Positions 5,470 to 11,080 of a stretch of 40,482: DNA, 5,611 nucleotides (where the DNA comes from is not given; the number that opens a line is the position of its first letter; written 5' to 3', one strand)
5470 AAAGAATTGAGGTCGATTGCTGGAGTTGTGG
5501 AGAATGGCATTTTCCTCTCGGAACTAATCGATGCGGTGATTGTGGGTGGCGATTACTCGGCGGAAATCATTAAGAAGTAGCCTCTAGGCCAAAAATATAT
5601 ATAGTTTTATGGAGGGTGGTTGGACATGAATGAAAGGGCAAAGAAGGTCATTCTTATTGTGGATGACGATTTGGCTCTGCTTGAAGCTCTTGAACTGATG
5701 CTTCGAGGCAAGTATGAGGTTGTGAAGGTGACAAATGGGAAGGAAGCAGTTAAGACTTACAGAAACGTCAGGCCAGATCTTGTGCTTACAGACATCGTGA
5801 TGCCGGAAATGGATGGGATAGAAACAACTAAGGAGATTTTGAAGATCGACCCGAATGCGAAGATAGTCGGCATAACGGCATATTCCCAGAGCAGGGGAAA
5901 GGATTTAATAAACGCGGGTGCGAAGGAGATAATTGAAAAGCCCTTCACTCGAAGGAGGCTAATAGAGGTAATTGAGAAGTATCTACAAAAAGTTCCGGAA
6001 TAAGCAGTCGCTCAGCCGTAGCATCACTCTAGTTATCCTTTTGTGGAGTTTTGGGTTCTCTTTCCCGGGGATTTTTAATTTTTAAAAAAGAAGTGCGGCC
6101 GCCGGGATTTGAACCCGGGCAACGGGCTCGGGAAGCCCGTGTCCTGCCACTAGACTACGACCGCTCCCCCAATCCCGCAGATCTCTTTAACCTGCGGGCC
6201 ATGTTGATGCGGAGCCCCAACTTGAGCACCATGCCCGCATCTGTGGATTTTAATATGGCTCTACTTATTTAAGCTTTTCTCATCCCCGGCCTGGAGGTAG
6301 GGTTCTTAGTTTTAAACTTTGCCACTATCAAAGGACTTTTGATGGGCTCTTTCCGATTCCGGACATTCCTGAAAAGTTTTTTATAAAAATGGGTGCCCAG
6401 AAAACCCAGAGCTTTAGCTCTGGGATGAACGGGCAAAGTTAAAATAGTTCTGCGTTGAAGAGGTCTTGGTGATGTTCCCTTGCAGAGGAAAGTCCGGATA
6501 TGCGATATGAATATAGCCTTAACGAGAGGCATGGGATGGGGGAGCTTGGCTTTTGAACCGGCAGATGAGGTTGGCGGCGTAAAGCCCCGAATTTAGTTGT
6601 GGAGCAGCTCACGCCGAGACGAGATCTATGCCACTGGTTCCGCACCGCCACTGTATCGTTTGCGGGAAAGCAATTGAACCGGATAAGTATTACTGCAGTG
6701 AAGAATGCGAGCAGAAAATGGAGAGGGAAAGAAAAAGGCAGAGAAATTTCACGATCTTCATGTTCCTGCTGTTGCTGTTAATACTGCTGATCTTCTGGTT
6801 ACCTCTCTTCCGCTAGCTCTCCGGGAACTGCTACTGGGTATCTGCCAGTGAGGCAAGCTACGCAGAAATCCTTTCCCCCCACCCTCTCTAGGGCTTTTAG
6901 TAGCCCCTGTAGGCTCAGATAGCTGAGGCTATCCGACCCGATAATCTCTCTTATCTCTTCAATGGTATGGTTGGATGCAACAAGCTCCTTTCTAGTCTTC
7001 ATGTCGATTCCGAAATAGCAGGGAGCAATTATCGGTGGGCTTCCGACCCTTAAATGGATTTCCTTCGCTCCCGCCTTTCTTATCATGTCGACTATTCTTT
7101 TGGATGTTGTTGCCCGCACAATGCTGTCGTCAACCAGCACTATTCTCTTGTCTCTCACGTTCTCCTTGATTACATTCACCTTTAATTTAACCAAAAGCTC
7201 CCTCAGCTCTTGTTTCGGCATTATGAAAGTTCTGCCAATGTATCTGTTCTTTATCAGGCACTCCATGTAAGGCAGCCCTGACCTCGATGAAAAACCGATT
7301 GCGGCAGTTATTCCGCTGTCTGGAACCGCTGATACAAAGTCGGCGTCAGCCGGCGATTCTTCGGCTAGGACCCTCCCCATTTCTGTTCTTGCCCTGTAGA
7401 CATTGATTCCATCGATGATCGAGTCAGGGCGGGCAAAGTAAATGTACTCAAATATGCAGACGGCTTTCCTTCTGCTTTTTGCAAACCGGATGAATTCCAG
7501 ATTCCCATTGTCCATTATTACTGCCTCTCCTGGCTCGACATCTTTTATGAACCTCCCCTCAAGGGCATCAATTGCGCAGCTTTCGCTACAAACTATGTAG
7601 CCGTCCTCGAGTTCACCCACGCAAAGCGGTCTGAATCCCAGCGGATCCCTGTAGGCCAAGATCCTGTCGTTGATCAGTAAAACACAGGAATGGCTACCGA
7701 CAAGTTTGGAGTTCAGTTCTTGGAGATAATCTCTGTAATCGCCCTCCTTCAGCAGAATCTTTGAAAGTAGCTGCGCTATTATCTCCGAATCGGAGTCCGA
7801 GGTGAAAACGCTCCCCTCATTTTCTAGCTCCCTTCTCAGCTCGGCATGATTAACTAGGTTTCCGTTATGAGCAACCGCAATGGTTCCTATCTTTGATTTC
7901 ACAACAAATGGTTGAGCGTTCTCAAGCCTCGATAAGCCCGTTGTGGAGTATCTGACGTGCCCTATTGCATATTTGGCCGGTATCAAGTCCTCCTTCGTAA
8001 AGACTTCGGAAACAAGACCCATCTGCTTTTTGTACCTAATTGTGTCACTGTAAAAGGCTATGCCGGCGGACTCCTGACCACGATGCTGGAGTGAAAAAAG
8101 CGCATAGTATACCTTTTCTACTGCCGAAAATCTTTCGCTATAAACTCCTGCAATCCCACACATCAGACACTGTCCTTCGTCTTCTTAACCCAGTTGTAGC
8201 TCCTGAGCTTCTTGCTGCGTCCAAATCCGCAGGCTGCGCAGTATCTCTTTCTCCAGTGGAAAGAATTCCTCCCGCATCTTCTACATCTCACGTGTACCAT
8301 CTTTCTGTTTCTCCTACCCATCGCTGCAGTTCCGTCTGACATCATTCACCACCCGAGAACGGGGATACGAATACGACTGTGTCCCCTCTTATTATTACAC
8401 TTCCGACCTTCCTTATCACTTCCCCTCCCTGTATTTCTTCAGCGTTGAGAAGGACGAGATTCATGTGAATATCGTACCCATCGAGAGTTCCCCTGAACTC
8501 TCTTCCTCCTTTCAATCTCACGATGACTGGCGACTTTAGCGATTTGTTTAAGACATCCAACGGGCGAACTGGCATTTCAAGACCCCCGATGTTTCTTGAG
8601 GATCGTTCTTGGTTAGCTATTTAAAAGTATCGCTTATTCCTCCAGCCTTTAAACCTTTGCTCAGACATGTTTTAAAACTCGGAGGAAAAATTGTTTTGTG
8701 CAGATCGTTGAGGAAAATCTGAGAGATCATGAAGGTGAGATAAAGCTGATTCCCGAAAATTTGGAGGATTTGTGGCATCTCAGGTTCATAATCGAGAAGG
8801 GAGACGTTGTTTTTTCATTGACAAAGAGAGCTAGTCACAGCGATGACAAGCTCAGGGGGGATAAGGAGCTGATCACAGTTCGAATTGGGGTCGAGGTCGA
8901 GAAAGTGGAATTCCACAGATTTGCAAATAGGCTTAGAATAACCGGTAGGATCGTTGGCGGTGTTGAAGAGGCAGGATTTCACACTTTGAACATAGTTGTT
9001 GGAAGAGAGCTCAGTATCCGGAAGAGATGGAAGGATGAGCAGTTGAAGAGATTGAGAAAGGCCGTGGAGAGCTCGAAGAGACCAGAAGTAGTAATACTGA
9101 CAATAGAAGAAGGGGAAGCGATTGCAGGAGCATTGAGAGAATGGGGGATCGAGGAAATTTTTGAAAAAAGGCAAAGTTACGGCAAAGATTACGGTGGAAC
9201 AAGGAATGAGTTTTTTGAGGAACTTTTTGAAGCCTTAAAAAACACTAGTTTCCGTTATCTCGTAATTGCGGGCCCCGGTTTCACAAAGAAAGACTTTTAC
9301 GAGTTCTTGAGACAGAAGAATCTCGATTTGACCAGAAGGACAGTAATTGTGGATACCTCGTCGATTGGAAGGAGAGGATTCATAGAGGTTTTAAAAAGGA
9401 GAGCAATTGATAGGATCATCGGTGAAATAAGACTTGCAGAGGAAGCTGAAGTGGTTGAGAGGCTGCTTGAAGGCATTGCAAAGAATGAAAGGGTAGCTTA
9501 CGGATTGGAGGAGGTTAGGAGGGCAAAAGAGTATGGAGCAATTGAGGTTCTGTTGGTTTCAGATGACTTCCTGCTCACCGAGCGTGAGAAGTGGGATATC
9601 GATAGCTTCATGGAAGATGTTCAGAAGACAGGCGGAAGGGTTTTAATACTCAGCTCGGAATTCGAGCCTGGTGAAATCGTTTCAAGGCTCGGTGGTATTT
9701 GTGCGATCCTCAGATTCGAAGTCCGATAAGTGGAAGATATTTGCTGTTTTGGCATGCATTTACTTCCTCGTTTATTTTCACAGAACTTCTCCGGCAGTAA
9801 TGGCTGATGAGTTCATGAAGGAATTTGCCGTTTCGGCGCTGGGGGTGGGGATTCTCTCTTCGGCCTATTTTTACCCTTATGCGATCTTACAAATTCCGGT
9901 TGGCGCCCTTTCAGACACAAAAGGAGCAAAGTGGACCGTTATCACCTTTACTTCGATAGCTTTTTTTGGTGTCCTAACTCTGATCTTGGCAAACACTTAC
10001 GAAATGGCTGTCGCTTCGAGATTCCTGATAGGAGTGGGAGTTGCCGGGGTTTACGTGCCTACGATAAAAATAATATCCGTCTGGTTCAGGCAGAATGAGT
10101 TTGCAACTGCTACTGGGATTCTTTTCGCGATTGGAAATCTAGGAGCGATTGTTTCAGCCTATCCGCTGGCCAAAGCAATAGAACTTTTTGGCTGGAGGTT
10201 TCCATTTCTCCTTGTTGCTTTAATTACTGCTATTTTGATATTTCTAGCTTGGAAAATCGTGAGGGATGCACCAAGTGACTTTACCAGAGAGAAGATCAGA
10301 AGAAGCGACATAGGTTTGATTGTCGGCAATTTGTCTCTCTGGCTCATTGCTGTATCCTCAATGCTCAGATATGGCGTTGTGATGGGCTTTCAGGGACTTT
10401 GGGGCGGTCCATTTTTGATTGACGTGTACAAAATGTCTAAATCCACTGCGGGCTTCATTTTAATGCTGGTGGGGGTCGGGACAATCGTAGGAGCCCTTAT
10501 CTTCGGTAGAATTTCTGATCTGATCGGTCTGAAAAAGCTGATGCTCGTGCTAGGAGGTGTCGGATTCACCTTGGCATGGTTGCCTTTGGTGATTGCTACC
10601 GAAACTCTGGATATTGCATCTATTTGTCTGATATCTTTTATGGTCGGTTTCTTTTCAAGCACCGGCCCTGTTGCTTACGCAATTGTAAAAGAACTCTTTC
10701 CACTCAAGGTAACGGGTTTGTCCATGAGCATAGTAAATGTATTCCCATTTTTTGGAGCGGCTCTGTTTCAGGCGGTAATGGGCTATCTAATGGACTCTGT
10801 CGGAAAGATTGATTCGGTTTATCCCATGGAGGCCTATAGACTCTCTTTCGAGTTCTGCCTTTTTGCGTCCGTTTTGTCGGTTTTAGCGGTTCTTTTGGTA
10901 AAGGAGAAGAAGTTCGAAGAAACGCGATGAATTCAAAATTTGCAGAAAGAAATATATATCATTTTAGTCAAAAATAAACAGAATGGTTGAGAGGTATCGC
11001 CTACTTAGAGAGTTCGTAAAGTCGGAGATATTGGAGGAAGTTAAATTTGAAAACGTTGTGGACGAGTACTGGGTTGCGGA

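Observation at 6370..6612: Full-length member of an unexplained promoter-bearing, non-coding repeat family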

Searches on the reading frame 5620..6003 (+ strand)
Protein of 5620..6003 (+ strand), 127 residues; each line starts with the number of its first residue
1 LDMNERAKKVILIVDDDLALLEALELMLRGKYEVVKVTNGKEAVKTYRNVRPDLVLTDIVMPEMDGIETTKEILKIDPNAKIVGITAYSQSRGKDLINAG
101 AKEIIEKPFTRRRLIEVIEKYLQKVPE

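Call 18: search_protein_families(library=pfam, proteins=[window:5620-6003:+])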
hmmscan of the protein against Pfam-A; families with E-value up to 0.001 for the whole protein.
window:5620-6003:+ (127 aa): 1 family
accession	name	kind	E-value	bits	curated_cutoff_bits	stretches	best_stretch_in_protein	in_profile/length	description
PF00072.30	Response_reg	-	1.7e-26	93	30.2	1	11-118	1-110/111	Response regulator receiver domain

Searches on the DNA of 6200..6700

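Call 8: search_rna_families(source=window, start=6200, end=6700, threshold=evalue, max_evalue=10, show_alignments=3)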
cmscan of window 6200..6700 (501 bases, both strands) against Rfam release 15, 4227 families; matches with E-value up to 10: 2.
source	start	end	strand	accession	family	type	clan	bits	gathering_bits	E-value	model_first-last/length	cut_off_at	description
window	6307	6435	-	RF00600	SNORA79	Gene; snRNA; snoRNA; HACA-box;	-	19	55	1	1-143/143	no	Small nucleolar RNA SNORA79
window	6264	6320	-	RF01410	BsrC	Gene; sRNA;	-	14.2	38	7.7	1-87/87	no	BsrC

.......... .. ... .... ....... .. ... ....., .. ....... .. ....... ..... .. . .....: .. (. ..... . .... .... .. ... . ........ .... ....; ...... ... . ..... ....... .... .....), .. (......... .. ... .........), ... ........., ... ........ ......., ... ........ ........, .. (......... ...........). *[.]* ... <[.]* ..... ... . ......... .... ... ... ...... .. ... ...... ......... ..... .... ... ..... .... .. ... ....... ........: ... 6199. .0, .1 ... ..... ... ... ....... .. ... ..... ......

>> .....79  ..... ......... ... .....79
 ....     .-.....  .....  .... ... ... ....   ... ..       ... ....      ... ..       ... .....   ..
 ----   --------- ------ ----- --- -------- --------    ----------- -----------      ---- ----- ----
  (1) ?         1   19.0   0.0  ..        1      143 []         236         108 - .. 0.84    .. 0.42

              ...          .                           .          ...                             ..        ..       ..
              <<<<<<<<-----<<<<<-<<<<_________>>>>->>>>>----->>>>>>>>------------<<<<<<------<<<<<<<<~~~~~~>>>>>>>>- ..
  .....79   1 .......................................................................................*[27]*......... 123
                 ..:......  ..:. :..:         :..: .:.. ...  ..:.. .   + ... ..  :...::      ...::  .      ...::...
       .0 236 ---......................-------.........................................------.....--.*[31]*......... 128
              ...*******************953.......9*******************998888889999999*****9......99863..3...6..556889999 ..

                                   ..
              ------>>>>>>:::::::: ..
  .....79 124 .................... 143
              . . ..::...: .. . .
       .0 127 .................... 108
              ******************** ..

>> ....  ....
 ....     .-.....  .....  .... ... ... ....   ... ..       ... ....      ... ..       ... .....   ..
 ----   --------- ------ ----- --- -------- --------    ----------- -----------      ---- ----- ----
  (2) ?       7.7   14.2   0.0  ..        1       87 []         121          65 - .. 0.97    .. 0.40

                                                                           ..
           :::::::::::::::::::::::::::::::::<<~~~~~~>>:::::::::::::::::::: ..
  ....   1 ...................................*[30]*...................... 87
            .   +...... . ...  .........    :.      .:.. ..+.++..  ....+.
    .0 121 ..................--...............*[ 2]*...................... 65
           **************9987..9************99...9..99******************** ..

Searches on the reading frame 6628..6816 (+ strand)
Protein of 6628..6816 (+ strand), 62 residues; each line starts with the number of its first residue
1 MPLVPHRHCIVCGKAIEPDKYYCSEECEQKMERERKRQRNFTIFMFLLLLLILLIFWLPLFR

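Call 18: search_protein_families(library=pfam, proteins=[window:6628-6816:+])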
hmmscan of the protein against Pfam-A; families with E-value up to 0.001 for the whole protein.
window:6628-6816:+ (62 aa): 1 family
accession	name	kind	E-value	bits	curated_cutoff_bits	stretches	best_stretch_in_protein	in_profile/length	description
PF09889.16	DUF2116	-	2e-22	79.3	26.8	1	5-60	2-58/59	Probable treble clef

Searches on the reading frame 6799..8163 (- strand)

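Call 18: search_protein_families(library=pfam, proteins=[window:6799-8163:-])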
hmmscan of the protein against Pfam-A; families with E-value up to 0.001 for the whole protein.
window:6799-8163:- (454 aa): 4 families
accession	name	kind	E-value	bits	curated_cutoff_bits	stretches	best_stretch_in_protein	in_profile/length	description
PF13537.11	GATase_7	-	2.1e-19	70.2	25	1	80-199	10-122/123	Glutamine amidotransferase domain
PF13522.11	GATase_6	-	2.6e-19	70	27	1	61-194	8-130/130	Glutamine amidotransferase domain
PF13230.11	GATase_4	-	3.2e-08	33.3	23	1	47-152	56-157/272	Glutamine amidotransferases class-II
PF00156.33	Pribosyltran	-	4.7e-05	23.2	26.3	1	331-371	80-120/158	Phosphoribosyl transferase domain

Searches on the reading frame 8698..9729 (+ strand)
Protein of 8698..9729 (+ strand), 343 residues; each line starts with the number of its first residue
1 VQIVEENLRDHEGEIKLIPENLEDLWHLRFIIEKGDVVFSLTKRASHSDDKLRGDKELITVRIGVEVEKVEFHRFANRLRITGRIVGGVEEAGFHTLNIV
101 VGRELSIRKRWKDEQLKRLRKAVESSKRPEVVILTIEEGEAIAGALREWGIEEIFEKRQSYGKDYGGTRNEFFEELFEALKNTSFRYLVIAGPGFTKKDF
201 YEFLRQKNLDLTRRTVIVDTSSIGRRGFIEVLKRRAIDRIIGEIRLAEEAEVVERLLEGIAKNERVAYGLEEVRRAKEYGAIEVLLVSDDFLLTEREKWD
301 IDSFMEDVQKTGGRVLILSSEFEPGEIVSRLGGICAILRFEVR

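Call 78: search_protein_families(library=pfam, proteins=[window:8698-9729:+])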
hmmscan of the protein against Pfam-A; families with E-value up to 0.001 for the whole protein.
window:8698-9729:+ (343 aa): 3 families
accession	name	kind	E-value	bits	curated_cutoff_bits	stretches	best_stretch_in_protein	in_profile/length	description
PF03463.20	eRF1_1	-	2.9e-28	98.8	23.8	1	1-123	1-123/123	eRF1 domain 1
PF03465.20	eRF1_3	-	1.5e-23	83.7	25.8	1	247-342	2-106/106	eRF1 domain 3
PF03464.20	eRF1_2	-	5.9e-07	30.3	27.1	1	169-234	54-126/133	eRF1 domain 2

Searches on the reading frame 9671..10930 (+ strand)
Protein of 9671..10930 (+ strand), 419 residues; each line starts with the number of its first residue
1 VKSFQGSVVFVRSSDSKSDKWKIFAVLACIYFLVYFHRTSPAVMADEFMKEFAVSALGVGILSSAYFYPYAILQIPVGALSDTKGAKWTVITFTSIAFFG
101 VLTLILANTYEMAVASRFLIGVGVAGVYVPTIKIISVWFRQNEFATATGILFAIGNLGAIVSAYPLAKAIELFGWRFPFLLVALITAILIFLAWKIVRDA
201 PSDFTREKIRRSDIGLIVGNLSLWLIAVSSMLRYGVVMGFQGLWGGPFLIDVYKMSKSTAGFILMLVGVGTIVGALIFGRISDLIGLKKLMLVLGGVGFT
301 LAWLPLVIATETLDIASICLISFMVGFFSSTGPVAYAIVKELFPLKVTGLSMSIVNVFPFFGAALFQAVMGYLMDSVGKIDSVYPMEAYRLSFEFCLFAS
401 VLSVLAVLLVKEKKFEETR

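Call 78: search_protein_families(library=pfam, proteins=[window:9671-10930:+])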
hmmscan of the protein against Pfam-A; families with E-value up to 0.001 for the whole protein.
window:9671-10930:+ (419 aa): 2 families
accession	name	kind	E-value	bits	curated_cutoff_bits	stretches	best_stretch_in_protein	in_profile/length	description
PF07690.21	MFS_1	-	4.9e-47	161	33.4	2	27-232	1-214/347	Major Facilitator Superfamily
PF00083.30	Sugar_tr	-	2.9e-11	43.3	22.3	2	51-201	43-195/452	Sugar (and other) transporter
